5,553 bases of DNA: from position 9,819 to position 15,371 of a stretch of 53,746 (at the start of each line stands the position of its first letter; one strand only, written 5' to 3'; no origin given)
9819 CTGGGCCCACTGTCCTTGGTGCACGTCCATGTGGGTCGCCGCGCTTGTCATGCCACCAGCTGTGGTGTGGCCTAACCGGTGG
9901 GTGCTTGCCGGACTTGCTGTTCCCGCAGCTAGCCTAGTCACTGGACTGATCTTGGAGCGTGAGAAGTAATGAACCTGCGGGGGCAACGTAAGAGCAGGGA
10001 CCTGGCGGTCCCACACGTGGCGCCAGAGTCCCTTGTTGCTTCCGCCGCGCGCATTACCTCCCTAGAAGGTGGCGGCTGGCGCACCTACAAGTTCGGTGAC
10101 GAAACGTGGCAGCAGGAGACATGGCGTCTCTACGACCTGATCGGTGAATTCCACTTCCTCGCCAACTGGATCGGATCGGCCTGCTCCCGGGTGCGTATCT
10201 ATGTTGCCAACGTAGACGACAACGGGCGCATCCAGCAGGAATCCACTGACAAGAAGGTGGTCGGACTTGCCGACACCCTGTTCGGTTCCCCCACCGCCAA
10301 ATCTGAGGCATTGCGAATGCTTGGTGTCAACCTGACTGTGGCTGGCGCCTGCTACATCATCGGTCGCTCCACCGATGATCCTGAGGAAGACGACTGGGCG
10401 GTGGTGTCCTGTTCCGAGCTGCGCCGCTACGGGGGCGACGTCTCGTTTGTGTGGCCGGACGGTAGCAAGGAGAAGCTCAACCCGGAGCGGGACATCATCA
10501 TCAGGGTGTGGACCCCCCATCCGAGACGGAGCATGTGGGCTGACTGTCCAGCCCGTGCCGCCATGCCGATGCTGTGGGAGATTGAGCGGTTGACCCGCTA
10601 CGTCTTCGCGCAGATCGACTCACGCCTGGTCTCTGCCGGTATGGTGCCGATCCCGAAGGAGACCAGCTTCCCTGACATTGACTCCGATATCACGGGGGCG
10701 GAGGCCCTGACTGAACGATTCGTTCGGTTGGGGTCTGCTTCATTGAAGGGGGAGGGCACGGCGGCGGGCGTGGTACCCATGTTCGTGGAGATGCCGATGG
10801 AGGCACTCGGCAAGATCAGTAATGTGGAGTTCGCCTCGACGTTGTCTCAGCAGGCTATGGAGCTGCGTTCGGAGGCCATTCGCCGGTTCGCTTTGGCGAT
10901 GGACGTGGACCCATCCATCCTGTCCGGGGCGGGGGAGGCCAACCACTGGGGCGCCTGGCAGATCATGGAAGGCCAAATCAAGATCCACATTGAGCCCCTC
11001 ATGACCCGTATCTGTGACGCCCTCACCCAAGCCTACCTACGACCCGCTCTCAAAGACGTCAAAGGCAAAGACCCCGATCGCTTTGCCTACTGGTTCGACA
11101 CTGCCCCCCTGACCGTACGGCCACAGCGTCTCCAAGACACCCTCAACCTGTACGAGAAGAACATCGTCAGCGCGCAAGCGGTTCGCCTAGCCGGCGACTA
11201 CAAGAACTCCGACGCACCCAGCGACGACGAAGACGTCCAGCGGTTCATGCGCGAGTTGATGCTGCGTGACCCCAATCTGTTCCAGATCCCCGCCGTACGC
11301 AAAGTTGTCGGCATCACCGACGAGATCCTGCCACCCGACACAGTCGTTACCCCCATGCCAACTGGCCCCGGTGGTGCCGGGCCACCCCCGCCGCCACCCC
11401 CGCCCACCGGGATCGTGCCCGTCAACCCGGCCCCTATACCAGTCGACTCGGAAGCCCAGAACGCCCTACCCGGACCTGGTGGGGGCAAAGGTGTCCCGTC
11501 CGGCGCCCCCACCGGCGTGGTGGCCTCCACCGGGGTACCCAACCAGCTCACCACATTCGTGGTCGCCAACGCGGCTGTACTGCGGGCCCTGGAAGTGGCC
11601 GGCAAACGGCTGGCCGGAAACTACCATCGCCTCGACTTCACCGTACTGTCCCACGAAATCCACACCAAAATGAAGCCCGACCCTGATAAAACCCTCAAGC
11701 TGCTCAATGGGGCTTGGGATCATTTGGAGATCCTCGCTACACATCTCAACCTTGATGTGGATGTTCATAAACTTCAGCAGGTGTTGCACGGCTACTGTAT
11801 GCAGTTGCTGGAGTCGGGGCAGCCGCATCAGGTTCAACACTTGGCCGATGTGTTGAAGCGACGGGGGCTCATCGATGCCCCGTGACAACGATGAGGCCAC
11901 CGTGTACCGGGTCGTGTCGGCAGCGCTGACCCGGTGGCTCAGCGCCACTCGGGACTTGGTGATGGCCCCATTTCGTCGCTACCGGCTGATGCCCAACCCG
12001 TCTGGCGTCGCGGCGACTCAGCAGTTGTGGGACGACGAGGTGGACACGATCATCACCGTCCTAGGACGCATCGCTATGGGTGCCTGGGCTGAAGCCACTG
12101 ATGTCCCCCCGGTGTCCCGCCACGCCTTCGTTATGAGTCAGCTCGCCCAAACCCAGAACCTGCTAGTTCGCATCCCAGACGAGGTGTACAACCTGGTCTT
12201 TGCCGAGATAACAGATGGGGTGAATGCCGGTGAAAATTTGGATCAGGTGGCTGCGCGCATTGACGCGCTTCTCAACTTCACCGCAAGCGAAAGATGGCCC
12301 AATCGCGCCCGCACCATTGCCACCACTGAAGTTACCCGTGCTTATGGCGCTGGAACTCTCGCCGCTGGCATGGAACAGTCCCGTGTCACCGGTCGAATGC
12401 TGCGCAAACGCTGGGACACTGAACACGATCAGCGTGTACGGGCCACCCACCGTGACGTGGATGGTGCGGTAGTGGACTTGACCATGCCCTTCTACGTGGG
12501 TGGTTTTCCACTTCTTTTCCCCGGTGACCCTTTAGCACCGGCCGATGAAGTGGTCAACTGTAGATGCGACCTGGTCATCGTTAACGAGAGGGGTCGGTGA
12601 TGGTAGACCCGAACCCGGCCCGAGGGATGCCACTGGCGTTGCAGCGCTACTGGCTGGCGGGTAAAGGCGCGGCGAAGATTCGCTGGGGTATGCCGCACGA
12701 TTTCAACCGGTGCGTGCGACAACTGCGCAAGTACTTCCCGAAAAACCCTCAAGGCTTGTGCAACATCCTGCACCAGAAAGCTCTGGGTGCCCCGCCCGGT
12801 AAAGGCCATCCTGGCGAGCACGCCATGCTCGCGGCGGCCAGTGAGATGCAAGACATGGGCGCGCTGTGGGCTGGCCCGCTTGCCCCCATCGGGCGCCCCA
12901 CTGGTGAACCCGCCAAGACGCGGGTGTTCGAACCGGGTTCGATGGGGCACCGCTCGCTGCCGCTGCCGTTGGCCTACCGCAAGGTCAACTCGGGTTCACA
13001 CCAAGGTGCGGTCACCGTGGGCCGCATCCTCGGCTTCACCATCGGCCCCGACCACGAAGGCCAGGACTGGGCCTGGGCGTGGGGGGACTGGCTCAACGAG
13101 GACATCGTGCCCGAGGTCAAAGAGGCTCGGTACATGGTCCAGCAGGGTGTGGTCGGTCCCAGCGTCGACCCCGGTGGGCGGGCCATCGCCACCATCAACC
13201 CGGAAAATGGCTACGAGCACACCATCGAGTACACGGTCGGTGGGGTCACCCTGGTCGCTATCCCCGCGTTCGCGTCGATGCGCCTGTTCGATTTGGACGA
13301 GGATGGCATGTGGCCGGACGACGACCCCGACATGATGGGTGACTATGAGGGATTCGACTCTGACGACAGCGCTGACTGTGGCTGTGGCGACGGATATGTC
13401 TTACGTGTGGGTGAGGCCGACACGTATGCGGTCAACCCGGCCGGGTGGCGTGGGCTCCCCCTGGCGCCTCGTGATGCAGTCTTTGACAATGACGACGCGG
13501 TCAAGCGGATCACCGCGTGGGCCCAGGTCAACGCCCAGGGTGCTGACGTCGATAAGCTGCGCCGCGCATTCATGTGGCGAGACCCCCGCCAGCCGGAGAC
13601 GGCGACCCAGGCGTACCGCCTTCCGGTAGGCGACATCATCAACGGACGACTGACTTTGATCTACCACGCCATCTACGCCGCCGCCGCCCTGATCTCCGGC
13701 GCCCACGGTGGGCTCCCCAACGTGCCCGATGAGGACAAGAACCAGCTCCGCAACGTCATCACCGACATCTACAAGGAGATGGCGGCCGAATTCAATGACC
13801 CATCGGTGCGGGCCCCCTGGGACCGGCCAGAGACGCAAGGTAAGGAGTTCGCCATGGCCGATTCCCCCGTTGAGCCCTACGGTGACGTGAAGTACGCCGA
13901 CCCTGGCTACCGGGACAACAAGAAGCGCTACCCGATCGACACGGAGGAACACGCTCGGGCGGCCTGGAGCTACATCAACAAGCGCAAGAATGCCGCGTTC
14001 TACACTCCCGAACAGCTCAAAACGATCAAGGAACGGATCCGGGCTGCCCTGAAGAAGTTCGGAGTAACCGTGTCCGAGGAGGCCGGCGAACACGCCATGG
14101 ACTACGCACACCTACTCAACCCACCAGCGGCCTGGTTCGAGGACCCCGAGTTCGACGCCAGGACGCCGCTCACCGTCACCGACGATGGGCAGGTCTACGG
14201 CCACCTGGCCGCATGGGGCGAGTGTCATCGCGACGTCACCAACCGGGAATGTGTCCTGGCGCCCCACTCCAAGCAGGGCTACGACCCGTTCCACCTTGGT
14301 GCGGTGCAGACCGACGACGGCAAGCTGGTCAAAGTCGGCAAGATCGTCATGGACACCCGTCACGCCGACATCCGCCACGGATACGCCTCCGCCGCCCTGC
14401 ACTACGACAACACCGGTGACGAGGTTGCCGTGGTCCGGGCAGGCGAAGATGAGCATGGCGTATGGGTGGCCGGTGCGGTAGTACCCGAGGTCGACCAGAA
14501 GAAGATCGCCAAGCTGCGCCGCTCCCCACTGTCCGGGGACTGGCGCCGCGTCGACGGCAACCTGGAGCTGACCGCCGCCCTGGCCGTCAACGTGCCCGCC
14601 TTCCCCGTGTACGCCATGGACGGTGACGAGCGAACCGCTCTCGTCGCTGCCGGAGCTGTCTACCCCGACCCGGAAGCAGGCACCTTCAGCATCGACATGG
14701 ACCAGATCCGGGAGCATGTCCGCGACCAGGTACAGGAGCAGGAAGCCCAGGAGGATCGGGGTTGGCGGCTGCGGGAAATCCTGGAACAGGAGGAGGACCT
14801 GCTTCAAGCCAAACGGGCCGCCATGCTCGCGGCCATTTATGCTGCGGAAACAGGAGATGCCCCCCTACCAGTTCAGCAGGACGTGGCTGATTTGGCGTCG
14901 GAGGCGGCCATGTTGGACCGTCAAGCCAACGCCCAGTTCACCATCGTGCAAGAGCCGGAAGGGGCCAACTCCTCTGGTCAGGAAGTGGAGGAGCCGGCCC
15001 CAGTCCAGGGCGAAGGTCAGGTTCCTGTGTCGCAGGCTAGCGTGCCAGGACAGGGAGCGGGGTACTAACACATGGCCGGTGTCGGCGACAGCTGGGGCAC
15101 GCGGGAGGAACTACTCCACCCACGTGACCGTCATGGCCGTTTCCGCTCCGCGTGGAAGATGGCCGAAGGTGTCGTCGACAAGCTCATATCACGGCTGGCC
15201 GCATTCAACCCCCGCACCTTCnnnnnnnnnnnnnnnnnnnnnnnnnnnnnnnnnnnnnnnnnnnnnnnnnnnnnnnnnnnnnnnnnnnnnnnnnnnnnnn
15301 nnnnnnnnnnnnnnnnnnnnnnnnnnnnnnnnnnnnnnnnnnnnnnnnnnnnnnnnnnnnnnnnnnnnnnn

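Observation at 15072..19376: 1434-aa ADP-ribosyltransferase-like megaprotein inside the head-assembly module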

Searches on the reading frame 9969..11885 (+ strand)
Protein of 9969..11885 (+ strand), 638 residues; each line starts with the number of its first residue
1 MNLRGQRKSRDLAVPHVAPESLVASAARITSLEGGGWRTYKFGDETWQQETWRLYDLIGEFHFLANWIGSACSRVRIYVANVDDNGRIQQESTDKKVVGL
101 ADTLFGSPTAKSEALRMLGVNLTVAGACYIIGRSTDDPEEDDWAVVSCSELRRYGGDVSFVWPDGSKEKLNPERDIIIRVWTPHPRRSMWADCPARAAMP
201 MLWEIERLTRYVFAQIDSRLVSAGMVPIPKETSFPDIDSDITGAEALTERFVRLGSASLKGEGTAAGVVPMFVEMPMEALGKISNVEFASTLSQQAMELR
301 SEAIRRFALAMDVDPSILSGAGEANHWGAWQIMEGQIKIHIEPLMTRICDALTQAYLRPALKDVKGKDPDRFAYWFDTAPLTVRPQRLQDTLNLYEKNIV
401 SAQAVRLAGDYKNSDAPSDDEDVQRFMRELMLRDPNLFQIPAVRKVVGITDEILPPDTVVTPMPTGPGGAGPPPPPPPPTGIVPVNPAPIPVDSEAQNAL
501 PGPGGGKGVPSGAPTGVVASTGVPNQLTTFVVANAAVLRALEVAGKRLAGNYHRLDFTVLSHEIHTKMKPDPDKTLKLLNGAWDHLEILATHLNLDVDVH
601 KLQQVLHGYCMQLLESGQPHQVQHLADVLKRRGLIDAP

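Call 5: search_protein_families(library=pfam, proteins=[window:9969-11885:+], max_evalue=0.1)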
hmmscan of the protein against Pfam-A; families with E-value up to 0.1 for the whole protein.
window:9969-11885:+ (638 aa): 1 family
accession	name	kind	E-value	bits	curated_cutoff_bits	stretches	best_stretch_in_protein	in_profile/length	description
PF04860.17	Phage_portal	-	0.00022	21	39.1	1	66-362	8-278/321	Phage portal protein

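Call 6: search_protein_families(library=phrogs, proteins=[window:9969-11885:+], max_evalue=0.01)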
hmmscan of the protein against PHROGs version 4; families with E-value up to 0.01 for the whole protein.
window:9969-11885:+ (638 aa): 2 families
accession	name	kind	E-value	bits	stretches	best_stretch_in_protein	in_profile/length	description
phrog_776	-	head and packaging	2.3e-142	476.8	1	8-622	11-618/620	portal protein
phrog_14528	-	unknown function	2e-05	25.8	1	531-630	16-114/122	-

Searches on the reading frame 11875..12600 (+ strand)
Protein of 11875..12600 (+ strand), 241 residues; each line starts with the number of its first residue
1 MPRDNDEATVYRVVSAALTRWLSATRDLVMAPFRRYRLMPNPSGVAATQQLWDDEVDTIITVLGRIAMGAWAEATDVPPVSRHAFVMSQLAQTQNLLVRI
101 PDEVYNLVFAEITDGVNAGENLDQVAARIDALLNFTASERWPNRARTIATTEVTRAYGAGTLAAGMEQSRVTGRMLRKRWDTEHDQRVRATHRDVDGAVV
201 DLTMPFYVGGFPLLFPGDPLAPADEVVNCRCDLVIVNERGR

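Call 5: search_protein_families(library=pfam, proteins=[window:11875-12600:+], max_evalue=0.1)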
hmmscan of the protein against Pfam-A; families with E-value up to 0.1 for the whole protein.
window:11875-12600:+ (241 aa): 1 family
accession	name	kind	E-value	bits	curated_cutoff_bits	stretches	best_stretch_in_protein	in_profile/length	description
PF04233.19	Phage_Mu_F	-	4.3e-15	56.9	29.6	1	110-233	5-111/112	Phage Mu protein F like protein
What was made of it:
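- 11875..12600 (+): Separate MuF-like minor head protein gene (context). PF04233 E 4e-15 (call 5).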

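Call 6: search_protein_families(library=phrogs, proteins=[window:11875-12600:+], max_evalue=0.01)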
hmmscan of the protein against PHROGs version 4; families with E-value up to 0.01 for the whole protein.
window:11875-12600:+ (241 aa): 14 families
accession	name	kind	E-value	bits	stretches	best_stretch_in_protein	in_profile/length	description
phrog_859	-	head and packaging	1.8e-38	133.6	1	90-238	146-291/807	portal protein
phrog_2468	-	head and packaging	1.7e-33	117.4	1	95-233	139-269/303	head morphogenesis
phrog_3517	-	head and packaging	2.9e-24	87.1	1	144-236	234-328/371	head morphogenesis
phrog_2662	-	head and packaging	7.6e-23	82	1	112-238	595-710/717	portal protein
phrog_18477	-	head and packaging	3.7e-21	76.5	1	140-237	201-299/760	head morphogenesis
phrog_34890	-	head and packaging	2.2e-20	73.5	1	140-237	208-307/679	head morphogenesis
phrog_595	-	head and packaging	7.1e-13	49.7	1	99-234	181-295/513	head maturation protease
phrog_15127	-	head and packaging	3.3e-12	46.7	1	93-229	122-244/602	head protein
phrog_324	-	head and packaging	1.3e-11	45.3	1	91-236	189-317/624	head morphogenesis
phrog_6577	-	unknown function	3.5e-10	39.8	1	91-238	102-231/1066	-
phrog_21406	-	unknown function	9.9e-10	37.5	1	175-236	291-352/1668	-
phrog_115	-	head and packaging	2e-09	38.2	1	110-235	212-316/665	minor head protein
phrog_4728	-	head and packaging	3.5e-06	27.1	1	111-236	191-299/591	head morphogenesis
phrog_4529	-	head and packaging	0.0067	16.7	1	90-210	155-267/533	minor head protein and DNA pilot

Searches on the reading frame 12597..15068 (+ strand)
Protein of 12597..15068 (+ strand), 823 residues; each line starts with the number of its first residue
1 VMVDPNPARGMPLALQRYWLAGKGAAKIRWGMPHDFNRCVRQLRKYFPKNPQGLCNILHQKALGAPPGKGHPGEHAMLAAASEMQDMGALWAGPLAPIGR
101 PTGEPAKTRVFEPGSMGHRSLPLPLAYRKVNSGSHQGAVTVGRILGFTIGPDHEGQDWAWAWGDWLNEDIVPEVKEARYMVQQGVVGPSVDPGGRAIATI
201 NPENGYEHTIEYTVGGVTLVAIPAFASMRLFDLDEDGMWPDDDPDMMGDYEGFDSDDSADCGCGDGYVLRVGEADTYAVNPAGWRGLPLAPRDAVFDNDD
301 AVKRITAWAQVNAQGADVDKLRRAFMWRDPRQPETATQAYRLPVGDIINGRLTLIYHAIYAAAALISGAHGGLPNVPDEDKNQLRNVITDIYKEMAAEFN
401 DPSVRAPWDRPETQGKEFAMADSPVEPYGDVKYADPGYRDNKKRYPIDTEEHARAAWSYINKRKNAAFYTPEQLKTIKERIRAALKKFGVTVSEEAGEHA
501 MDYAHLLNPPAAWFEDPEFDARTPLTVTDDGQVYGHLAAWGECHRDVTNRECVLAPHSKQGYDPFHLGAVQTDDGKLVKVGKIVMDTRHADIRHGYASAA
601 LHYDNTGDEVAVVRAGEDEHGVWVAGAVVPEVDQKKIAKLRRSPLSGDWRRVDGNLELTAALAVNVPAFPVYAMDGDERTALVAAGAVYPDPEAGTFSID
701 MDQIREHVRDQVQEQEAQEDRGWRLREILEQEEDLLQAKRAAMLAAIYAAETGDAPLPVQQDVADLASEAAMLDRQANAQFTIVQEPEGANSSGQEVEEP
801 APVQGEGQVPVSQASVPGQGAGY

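Call 5: search_protein_families(library=pfam, proteins=[window:12597-15068:+], max_evalue=0.1)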
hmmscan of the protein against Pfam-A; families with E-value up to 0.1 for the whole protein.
window:12597-15068:+ (823 aa): 1 family
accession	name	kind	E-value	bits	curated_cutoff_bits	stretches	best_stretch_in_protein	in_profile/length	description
PF20223.3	DUF6582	-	1.5e-20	73.7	27.3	1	426-495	18-83/83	Family of unknown function (DUF6582)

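Call 6: search_protein_families(library=phrogs, proteins=[window:12597-15068:+], max_evalue=0.01)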
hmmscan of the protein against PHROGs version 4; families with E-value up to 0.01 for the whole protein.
window:12597-15068:+ (823 aa): 6 families
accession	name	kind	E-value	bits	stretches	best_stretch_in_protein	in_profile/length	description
phrog_859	-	head and packaging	3.3e-85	288.2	1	76-740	366-791/807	portal protein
phrog_21470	-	unknown function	6.2e-79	267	2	509-749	222-460/500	-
phrog_18402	-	head and packaging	3.4e-51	175.7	1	513-692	21-198/861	head maturation protease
phrog_29860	-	head and packaging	1e-47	164.2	1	513-694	20-205/405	virion structural protein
phrog_21406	-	unknown function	2.7e-36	125.6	2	528-717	631-826/1668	-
phrog_6439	-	unknown function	1.1e-22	80.9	1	12-71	15-76/82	-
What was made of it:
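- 12597..15068 (+): 823-aa DUF6582 plus head-maturation-protease-like protein (context). Its stop is 4 nt before the megaprotein ATG. PF20223 E 1.5e-20. phrog_18402 E 3e-51 at aa 513-692 (calls 5, 6).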

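Call 71: search_solved_structures(query=window:12597-15068:+, max_evalue=1)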
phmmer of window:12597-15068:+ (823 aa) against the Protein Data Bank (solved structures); distinct sequences matched with E-value up to 1: 0.

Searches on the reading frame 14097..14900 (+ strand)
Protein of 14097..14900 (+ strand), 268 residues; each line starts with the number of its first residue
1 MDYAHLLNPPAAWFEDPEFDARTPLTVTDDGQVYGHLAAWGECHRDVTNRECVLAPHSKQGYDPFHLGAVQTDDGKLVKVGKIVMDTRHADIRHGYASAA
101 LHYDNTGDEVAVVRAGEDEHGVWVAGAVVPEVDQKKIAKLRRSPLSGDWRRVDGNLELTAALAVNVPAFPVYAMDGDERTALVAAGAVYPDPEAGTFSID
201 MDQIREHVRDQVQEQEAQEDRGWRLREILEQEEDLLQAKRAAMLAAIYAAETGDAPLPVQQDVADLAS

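Call 72: search_protein_families(library=pfam, proteins=[window:14097-14900:+], max_evalue=10)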
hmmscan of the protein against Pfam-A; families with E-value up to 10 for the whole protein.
window:14097-14900:+ (268 aa): 1 family
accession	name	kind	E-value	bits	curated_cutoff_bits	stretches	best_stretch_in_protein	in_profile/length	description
PF04679.21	DNA_ligase_A_C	-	0.095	13.6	27.5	1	60-139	3-78/94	ATP dependent DNA ligase C terminal region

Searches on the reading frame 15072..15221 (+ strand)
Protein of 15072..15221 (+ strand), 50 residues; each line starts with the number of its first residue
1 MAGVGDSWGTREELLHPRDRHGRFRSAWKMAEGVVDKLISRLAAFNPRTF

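Call 50: search_dna_similar(query=window:15072-15221:+, collection=phages, mode=protein, max_evalue=10, max_rows=30)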
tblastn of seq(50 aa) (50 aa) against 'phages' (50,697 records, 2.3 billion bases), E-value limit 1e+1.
Records with a match: 46; places in all: 46; records where one place covers at least 80% of the query: 0.
Best place of each record, by identity: <60% 46.
By first word of the organism name: Streptomyces 42; Gordonia 4.
By host as written in the record: Streptomyces lividans JI 1326 15; Streptomyces griseus ATCC 10137 7; Streptomyces lividans 6; Streptomyces venezuelae ATCC 10712 5; Gordonia terrae 3612 4; Streptomyces toxytricini NRRL B-5426 3; Streptomyces xanthochromogenes NRRL B-5410 2; Streptomyces griseus subsp. griseus ATCC 10137 2; and 1 more.
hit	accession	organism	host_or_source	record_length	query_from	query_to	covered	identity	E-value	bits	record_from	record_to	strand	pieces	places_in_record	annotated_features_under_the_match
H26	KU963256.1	Gordonia phage Lucky10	Gordonia terrae 3612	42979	1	34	68%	45.7%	9e+0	29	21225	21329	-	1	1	25: hypothetical protein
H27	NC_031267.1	Gordonia phage Lucky10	Gordonia terrae 3612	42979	1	34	68%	45.7%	9e+0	29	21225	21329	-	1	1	25: minor tail protein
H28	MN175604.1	Gordonia phage PhorbesPhlower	Gordonia terrae 3612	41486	1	34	68%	45.7%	1e+1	28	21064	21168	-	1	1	25: hypothetical protein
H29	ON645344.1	Gordonia phage Morkie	Gordonia terrae 3612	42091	1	34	68%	45.7%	1e+1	28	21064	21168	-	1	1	25: hypothetical protein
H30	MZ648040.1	Streptomyces phage Triste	Streptomyces lividans JI 1326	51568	15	49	70%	40.0%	7e-1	32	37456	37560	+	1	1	51: serine integrase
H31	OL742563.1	Streptomyces phage Snorlax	Streptomyces lividans JI 1326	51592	15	49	70%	40.0%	7e-1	32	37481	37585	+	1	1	50: serine integrase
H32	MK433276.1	Streptomyces phage Asten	Streptomyces griseus ATCC 10137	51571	15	49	70%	40.0%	7e-1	32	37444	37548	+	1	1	50: serine integrase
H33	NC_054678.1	Streptomyces phage Yasdnil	Streptomyces griseus ATCC 10137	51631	15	49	70%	40.0%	7e-1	32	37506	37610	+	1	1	50: integrase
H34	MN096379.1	Streptomyces phage Yasdnil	Streptomyces griseus ATCC 10137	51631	15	49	70%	40.0%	7e-1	32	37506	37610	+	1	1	50: serine integrase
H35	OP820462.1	Streptomyces phage TagePhighter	Streptomyces lividans JI 1326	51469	15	49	70%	40.0%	7e-1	32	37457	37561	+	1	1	52: serine integrase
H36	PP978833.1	Streptomyces phage Emaanora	Streptomyces lividans JI 1326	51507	15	49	70%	40.0%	7e-1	32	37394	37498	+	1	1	53: serine integrase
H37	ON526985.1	Streptomyces phage Ejemplo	Streptomyces griseus ATCC 10137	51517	15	49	70%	40.0%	7e-1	32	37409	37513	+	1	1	49: serine integrase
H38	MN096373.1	Streptomyces phage TuanPN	Streptomyces griseus ATCC 10137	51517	15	49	70%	40.0%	7e-1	32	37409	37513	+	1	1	49: serine integrase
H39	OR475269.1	Streptomyces phage BarryBee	Streptomyces lividans JI 1326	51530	15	49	70%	40.0%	7e-1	32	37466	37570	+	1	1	53: serine integrase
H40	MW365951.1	Streptomyces phage Hippo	Streptomyces lividans JI 1326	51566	15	49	70%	40.0%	7e-1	32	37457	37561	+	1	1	50: serine integrase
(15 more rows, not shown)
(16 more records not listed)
